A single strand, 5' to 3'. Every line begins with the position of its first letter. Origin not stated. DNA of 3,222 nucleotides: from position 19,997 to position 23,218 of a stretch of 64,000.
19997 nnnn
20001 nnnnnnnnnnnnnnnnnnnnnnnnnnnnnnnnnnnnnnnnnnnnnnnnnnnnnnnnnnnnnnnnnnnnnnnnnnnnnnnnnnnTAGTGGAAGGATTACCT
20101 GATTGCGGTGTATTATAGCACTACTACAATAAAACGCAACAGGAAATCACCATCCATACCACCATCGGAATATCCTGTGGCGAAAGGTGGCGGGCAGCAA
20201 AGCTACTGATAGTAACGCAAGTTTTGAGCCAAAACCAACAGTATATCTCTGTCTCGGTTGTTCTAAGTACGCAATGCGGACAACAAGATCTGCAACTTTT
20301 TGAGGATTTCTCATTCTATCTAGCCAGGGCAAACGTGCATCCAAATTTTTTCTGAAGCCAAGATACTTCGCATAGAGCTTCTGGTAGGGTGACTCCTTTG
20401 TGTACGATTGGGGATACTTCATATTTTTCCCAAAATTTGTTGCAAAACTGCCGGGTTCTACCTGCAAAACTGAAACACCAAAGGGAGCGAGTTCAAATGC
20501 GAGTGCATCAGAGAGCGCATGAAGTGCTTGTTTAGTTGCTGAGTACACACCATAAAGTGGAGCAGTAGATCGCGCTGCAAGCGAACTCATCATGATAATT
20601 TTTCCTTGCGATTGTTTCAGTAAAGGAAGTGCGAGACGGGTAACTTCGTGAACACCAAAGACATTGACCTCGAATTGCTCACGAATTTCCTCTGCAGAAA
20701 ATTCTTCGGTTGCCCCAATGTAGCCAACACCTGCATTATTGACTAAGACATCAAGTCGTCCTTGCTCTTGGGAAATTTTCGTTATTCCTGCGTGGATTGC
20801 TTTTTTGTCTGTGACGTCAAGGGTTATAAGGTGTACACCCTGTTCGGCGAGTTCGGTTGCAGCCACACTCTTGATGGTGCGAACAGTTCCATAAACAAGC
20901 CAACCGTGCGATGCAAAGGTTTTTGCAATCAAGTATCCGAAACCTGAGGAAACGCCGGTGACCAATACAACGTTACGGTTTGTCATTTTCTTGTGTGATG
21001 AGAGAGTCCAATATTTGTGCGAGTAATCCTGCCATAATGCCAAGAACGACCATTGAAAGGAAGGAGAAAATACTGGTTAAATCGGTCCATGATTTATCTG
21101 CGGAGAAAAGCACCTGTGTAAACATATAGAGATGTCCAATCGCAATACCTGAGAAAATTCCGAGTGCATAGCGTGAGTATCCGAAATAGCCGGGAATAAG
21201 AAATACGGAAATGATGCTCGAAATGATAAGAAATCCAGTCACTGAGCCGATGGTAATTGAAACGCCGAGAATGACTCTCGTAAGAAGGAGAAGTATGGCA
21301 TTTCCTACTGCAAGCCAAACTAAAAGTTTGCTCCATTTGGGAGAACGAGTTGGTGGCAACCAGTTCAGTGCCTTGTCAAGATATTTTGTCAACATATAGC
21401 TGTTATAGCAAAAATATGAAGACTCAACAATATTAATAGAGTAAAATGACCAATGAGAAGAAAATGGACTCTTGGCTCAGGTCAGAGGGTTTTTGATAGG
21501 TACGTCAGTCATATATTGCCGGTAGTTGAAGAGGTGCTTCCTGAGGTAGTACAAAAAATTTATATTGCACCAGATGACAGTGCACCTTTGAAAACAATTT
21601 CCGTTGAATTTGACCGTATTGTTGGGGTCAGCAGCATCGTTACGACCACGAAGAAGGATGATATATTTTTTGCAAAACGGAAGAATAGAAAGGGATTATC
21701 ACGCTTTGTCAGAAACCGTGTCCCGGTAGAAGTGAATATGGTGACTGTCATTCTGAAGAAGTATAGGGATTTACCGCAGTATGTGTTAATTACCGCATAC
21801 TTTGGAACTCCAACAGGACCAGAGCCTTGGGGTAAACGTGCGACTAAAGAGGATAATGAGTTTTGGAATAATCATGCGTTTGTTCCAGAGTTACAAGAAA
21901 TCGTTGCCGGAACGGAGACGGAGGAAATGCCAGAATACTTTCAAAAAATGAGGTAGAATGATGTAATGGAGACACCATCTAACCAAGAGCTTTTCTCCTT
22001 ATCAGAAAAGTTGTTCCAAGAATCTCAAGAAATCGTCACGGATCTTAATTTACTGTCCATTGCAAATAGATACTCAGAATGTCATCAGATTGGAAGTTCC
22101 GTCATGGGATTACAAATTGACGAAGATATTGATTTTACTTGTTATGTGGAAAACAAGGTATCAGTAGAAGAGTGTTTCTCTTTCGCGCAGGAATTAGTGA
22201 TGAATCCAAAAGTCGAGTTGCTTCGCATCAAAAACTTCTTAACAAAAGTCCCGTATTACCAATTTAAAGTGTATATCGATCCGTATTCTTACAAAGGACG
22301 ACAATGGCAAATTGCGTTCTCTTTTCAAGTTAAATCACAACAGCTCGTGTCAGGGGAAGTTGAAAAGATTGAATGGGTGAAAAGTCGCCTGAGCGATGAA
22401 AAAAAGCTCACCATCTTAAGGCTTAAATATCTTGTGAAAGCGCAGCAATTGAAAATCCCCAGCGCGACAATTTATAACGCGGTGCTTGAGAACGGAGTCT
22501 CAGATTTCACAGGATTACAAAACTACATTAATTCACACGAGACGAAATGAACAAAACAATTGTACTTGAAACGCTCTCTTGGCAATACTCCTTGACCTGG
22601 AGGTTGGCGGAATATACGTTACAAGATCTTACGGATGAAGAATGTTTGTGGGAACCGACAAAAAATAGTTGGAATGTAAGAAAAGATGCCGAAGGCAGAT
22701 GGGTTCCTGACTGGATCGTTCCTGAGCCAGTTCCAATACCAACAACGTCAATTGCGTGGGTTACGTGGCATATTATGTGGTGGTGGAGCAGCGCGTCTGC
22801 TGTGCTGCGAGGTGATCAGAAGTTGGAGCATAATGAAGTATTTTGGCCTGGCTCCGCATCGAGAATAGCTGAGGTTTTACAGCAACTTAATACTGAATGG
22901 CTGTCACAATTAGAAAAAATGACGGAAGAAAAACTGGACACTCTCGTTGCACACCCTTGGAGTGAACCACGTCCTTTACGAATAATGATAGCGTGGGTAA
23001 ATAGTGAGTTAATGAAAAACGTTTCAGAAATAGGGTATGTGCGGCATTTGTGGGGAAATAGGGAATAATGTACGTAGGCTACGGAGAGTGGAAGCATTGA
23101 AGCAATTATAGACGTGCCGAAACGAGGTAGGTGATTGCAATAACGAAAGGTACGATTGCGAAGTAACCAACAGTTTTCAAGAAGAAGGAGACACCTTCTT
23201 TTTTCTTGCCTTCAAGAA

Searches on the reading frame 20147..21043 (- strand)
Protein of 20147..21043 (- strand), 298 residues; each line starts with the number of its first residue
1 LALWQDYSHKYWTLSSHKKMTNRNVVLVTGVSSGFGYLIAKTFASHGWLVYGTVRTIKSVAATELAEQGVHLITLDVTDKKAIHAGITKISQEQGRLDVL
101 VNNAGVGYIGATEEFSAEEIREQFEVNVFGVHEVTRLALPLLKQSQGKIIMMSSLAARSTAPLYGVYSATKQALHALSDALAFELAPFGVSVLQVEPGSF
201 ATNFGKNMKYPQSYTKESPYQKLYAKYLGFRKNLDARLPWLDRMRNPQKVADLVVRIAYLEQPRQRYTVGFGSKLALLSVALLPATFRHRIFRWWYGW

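Call 20: search_protein_families(library=pfam, proteins=[window:20147-21043:-], max_evalue=0.001)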
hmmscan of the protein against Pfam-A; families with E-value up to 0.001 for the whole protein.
window:20147-21043:- (298 aa): 6 families
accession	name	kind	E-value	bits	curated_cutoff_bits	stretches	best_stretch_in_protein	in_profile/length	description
PF00106.31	adh_short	-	7.6e-47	159.8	26.6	1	24-208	1-190/195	short chain dehydrogenase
PF13561.12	adh_short_C2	-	7.3e-37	127.6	27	1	30-214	1-190/236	Enoyl-(Acyl carrier protein) reductase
PF08659.16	KR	-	2.4e-11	44.3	22.6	1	25-180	2-162/180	KR domain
PF08643.16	DUF1776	-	6.4e-06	26.2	25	1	109-283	105-288/294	Fungal family of unknown function (DUF1776)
PF01370.27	Epimerase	-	1e-05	25.5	20.9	1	26-127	1-95/240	NAD dependent epimerase/dehydratase family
PF05368.20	NmrA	-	0.00075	19.6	27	0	24-87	3-67/298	NmrA-like family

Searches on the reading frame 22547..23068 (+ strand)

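Call 20: search_protein_families(library=pfam, proteins=[window:22547-23068:+], max_evalue=0.001)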
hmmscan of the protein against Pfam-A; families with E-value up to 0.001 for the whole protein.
window:22547-23068:+ (173 aa): 1 family
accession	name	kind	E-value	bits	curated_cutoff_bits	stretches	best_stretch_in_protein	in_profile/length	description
PF12867.12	DinB_2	-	4e-17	63.3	24.8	1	13-162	1-128/128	DinB superfamily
